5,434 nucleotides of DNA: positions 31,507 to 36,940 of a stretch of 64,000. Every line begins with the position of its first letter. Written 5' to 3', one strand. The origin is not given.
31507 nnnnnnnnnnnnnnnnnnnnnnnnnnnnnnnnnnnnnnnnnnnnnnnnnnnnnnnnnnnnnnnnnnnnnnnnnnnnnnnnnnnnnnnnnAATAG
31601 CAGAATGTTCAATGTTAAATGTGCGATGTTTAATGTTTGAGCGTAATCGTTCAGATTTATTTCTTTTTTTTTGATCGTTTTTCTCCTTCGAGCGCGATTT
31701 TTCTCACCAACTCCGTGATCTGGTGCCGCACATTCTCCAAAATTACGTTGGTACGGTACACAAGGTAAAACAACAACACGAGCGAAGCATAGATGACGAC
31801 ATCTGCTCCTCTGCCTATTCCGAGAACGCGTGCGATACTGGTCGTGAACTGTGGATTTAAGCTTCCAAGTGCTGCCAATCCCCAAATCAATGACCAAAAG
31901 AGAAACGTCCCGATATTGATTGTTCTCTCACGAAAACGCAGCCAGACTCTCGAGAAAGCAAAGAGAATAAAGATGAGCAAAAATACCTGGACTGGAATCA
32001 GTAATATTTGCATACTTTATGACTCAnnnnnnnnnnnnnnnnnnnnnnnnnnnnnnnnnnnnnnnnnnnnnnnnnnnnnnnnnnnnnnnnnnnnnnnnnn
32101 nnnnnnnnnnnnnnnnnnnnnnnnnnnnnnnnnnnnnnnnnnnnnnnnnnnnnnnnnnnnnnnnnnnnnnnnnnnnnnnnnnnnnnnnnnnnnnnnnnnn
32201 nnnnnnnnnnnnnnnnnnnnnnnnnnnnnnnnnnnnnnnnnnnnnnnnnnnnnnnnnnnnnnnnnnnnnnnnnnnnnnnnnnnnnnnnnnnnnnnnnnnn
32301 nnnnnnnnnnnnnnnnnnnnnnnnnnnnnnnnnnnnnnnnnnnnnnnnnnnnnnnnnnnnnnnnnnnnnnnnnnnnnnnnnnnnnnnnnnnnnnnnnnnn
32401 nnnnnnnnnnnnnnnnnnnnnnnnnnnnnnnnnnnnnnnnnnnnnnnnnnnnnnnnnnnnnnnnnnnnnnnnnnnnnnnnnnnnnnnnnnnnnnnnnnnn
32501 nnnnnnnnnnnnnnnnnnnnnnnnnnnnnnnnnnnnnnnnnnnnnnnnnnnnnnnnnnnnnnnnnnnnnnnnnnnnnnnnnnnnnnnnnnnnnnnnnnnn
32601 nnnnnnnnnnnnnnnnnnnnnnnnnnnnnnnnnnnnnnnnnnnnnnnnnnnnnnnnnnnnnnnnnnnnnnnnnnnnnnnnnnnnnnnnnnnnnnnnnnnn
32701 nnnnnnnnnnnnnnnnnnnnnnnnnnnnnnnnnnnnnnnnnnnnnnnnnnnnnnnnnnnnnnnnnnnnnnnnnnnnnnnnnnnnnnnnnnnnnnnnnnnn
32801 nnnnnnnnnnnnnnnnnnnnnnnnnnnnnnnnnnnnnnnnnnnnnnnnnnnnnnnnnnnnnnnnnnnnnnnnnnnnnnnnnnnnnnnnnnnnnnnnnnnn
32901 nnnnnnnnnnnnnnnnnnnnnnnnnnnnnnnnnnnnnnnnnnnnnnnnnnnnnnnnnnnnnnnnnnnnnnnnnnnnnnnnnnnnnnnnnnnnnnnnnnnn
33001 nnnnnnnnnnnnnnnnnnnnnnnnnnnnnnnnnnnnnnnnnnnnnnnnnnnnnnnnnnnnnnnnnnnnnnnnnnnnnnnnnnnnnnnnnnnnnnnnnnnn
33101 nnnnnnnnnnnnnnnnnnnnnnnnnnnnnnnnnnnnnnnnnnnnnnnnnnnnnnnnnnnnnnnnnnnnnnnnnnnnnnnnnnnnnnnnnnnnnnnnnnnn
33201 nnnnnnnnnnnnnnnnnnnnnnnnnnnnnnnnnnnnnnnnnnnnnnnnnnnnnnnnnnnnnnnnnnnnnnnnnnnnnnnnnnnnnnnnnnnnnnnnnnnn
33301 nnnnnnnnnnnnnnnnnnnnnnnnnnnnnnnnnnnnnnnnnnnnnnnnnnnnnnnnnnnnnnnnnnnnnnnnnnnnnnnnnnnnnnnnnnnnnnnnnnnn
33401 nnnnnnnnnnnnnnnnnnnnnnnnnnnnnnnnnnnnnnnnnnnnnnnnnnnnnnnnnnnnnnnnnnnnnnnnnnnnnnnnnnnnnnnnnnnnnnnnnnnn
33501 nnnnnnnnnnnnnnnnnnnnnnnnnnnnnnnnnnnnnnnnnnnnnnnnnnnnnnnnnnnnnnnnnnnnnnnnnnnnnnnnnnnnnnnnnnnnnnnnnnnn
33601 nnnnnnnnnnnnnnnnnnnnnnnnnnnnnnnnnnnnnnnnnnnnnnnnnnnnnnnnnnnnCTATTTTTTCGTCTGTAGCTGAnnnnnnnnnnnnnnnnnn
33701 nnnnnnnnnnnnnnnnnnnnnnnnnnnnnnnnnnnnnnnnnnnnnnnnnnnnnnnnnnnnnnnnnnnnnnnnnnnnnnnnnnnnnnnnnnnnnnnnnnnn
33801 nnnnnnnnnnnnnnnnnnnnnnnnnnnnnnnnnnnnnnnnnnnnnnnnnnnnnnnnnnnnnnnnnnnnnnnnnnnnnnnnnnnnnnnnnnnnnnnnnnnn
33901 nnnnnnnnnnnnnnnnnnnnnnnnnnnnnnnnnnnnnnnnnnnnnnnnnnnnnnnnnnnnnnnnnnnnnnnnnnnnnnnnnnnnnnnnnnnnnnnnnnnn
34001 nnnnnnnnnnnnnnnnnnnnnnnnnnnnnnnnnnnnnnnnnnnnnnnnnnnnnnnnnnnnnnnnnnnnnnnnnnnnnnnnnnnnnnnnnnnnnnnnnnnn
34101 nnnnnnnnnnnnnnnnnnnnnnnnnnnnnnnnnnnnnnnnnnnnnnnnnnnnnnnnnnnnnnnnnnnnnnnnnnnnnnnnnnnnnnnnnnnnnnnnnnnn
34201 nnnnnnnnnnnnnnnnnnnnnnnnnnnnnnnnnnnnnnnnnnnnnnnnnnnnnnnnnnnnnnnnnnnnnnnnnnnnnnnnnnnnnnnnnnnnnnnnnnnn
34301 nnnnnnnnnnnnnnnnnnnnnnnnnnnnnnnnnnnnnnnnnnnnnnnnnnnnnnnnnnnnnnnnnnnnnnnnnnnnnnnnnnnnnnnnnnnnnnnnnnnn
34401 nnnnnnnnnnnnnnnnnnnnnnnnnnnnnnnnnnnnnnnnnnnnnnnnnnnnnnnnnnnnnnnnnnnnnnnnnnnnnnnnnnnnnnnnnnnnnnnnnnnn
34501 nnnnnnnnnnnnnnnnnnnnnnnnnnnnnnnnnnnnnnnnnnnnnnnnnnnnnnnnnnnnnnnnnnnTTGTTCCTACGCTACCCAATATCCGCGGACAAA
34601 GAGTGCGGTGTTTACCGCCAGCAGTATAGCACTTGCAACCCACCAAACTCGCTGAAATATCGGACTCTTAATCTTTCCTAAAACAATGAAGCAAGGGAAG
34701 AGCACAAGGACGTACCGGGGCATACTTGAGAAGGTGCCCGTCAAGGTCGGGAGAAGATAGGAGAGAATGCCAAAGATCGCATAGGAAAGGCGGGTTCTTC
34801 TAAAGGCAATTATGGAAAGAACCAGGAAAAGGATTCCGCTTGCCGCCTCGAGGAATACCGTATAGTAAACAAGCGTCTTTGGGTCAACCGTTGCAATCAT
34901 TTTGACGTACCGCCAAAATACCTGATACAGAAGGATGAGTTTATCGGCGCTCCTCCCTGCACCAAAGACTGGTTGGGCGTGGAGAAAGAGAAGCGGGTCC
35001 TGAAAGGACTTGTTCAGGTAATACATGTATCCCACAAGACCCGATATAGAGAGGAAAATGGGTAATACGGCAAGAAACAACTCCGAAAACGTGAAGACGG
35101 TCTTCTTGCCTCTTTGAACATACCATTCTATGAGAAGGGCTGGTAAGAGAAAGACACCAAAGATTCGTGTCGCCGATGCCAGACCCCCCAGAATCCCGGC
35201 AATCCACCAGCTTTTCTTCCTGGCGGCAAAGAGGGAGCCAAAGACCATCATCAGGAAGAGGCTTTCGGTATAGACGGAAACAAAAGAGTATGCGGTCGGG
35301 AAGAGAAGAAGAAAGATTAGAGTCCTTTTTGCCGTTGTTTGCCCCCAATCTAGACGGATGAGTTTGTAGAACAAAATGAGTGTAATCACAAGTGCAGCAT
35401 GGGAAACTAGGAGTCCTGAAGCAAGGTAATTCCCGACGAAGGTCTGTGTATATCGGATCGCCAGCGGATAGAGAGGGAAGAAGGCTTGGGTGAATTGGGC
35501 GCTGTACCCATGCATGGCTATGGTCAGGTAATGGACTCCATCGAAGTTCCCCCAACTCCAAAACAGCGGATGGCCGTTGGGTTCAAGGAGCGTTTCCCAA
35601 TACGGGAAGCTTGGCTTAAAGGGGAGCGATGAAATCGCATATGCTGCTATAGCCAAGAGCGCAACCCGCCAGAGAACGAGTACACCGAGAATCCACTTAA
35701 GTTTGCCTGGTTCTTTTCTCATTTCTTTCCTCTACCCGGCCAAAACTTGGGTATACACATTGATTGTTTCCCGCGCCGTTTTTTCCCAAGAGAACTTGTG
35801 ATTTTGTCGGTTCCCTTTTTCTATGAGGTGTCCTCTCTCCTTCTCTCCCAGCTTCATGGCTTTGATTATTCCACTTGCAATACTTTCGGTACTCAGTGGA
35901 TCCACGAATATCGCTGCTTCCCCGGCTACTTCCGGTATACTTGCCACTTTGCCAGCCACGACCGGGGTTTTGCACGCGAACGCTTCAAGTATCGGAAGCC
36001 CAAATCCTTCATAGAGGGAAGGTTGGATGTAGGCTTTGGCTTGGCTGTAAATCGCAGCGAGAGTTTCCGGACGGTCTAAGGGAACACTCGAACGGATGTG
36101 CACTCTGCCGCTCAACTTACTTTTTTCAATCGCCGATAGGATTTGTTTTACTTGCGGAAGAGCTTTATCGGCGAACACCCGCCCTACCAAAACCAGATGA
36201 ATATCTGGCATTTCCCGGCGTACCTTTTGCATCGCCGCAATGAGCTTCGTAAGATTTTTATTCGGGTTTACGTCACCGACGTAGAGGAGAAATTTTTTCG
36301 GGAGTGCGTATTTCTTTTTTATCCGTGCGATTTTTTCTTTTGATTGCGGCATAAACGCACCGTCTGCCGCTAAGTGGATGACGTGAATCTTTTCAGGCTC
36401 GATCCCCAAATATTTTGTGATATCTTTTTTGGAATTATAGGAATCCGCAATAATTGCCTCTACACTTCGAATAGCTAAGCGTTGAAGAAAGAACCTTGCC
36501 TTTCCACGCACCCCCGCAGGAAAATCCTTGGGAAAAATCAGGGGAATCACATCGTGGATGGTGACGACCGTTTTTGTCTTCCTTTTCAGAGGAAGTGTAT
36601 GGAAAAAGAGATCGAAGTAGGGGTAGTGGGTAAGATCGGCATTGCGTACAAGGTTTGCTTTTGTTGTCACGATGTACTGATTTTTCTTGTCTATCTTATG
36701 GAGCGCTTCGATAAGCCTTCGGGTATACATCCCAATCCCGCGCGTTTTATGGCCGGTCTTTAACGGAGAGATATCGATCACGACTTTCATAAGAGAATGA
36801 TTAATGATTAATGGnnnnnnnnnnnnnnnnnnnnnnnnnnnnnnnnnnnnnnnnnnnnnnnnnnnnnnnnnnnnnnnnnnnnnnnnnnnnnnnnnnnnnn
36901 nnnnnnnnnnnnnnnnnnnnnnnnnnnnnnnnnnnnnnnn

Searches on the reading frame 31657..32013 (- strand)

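Call 59: search_protein_families(library=pfam, proteins=[window:31657-32013:-], max_evalue=0.001)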
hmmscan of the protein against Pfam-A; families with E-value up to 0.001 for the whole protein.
window:31657-32013:- (118 aa): 1 family
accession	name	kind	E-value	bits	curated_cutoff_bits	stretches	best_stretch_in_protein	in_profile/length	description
PF10066.14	DUF2304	-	1.8e-23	83.3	25.5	1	8-110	2-104/106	Uncharacterized conserved protein (DUF2304)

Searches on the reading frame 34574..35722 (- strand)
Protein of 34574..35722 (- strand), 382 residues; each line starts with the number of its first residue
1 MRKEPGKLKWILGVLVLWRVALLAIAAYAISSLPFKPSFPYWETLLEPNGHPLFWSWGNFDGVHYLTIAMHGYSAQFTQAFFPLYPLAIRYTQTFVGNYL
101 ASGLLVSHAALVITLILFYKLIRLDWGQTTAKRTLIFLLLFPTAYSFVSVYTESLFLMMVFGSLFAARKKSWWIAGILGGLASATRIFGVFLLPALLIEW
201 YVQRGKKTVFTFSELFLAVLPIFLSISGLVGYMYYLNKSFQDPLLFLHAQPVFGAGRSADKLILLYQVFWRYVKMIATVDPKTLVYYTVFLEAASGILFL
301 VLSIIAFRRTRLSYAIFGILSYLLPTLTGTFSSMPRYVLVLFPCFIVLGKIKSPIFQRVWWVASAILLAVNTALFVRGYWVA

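Call 59: search_protein_families(library=pfam, proteins=[window:34574-35722:-], max_evalue=0.001)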
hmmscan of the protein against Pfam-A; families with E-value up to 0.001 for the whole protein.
window:34574-35722:- (382 aa): 2 families
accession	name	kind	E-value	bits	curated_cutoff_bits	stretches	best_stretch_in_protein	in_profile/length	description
PF04188.19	Mannosyl_trans2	-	1.3e-05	25.2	22.4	1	50-201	51-218/443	Mannosyltransferase (PIG-V)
PF13231.12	PMT_2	-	2.1e-05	25.2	26.1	1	83-226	4-154/160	Dolichyl-phosphate-mannose-protein mannosyltransferase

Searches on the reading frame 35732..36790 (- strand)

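Call 59: search_protein_families(library=pfam, proteins=[window:35732-36790:-], max_evalue=0.001)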
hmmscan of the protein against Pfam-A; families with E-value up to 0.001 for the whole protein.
window:35732-36790:- (352 aa): 7 families
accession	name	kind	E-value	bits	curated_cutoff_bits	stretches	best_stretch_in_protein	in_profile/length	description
PF00534.26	Glycos_transf_1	-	2e-30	106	26.4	1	157-327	5-170/172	Glycosyl transferases group 1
PF13692.12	Glyco_trans_1_4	-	2.8e-25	89.7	27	1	166-312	2-140/142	Glycosyl transferases group 1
PF13439.12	Glyco_transf_4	-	2.2e-10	41.2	28.5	1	50-141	72-165/170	Glycosyltransferase Family 4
PF20706.3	GT4-conflict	-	3.1e-09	36.8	26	1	166-281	198-312/385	Family 4 Glycosyltransferase in conflict systems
PF13579.12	Glyco_trans_4_4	-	3.2e-06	28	29.7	1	54-140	77-157/158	Glycosyl transferase 4-like domain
PF00982.27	Glyco_transf_20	-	1.8e-05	24.1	32.5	1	144-327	254-452/473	Glycosyltransferase family 20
PF13524.12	Glyco_trans_1_2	-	0.00031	21.1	25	1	188-341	7-141/144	Glycosyl transferase-like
